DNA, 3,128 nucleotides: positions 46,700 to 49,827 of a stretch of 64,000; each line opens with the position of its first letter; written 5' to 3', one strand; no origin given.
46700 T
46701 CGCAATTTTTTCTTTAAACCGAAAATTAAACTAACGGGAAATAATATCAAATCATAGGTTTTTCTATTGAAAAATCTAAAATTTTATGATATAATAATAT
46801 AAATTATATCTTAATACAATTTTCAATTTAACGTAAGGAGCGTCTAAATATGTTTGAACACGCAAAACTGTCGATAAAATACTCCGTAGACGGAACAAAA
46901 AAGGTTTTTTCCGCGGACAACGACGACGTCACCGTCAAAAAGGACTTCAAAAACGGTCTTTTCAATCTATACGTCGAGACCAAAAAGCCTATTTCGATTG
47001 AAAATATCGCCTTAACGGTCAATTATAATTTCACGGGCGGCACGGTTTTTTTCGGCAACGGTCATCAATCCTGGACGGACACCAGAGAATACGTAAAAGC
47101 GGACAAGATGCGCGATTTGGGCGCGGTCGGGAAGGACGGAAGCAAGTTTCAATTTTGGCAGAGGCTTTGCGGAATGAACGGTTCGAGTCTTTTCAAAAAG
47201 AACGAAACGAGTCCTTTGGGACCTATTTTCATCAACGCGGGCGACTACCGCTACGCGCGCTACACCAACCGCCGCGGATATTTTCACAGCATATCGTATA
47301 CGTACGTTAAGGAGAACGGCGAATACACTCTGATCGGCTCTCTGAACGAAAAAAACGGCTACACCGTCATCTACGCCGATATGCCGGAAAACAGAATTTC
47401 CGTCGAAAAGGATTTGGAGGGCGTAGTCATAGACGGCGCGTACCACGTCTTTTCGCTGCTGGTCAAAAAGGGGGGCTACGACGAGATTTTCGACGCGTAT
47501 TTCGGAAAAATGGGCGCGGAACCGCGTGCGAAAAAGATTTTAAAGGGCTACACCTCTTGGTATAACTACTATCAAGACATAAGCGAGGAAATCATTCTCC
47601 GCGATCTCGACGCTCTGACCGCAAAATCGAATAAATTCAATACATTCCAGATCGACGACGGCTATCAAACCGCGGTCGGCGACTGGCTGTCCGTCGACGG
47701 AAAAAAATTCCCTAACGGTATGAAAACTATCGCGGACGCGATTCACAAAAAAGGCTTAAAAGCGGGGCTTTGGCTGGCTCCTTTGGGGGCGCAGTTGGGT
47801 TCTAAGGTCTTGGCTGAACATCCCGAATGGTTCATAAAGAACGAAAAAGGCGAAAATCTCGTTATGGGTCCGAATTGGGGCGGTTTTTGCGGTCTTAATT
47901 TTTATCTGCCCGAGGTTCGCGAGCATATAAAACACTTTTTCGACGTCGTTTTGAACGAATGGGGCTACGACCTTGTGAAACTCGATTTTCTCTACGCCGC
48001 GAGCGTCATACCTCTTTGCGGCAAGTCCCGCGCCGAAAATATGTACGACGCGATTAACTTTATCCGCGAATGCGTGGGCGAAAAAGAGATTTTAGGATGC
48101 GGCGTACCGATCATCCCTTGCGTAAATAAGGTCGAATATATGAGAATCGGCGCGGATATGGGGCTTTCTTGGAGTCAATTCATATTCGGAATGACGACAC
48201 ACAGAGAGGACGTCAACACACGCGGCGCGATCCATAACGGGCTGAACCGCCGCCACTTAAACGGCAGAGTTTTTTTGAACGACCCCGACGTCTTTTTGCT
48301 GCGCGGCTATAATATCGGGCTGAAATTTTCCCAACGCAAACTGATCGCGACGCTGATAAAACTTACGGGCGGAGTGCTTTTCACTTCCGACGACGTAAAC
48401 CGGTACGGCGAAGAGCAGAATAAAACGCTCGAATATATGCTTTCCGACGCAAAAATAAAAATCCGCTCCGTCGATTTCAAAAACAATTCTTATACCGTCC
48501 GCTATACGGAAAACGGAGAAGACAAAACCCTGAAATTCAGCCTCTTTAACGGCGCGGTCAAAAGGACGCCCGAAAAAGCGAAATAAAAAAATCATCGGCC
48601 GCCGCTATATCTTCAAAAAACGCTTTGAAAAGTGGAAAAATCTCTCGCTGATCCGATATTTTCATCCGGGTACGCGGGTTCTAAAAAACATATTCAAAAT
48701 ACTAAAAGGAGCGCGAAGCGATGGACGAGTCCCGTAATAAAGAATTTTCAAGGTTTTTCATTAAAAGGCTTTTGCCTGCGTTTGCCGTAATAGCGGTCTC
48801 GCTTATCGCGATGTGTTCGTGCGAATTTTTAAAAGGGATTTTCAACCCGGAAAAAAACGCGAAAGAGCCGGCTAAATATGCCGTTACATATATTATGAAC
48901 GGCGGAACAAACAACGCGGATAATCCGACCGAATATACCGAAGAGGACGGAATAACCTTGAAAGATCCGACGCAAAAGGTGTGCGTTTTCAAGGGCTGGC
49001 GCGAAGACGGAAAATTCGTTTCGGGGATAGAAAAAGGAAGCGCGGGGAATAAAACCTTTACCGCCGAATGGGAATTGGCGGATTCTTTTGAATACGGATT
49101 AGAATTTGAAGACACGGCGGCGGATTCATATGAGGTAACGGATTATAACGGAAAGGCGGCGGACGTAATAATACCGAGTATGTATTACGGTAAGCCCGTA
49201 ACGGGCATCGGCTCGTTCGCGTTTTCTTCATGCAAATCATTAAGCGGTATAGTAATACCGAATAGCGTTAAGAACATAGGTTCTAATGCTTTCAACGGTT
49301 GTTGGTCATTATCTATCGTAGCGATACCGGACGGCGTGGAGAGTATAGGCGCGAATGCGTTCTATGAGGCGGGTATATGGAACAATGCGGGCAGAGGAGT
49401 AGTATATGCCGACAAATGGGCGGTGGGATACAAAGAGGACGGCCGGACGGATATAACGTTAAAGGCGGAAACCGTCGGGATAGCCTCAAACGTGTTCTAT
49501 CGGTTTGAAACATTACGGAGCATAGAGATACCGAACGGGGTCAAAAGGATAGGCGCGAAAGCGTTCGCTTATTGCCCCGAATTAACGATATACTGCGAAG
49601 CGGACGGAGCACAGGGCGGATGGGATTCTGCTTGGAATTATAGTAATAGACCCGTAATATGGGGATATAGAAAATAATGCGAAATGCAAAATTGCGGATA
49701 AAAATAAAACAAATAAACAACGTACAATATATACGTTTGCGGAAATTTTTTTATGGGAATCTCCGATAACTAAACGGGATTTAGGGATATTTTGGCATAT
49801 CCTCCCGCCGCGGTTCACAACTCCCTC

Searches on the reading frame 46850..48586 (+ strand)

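Call 64: search_protein_families(library=pfam, proteins=[window:46850-48586:+], max_evalue=0.001)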
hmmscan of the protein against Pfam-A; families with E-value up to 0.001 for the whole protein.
window:46850-48586:+ (578 aa): 2 families
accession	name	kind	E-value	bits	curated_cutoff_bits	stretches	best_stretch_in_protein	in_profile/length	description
PF02065.24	Melibiase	-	1.1e-15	57.9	27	1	236-380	47-191/347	Melibiase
PF16499.11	Melibiase_2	-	1.8e-07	31.2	23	1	260-308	45-96/284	Alpha galactosidase A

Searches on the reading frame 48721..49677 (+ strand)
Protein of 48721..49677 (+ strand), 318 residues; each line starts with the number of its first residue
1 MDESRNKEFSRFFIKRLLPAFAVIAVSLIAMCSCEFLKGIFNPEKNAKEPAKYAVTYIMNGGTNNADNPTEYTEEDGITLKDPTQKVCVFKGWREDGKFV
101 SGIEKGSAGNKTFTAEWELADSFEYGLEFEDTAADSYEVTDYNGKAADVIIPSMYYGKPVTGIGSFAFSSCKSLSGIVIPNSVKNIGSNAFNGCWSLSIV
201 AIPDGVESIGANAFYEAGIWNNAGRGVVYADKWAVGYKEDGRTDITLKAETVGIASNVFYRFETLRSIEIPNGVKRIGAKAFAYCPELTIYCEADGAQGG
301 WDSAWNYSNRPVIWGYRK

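Call 64: search_protein_families(library=pfam, proteins=[window:48721-49677:+], max_evalue=0.001)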
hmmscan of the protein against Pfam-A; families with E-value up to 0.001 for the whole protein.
window:48721-49677:+ (318 aa): 2 families
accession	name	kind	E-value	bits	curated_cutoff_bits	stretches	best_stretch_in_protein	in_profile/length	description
PF13306.12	LRR_5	-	7.1e-24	84.6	27.7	2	160-216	22-77/127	BspA type Leucine rich repeat region (6 copies)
PF09479.16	Flg_new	-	1.7e-06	28.5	27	1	53-115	1-64/65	Listeria-Bacteroides repeat domain (List_Bact_rpt)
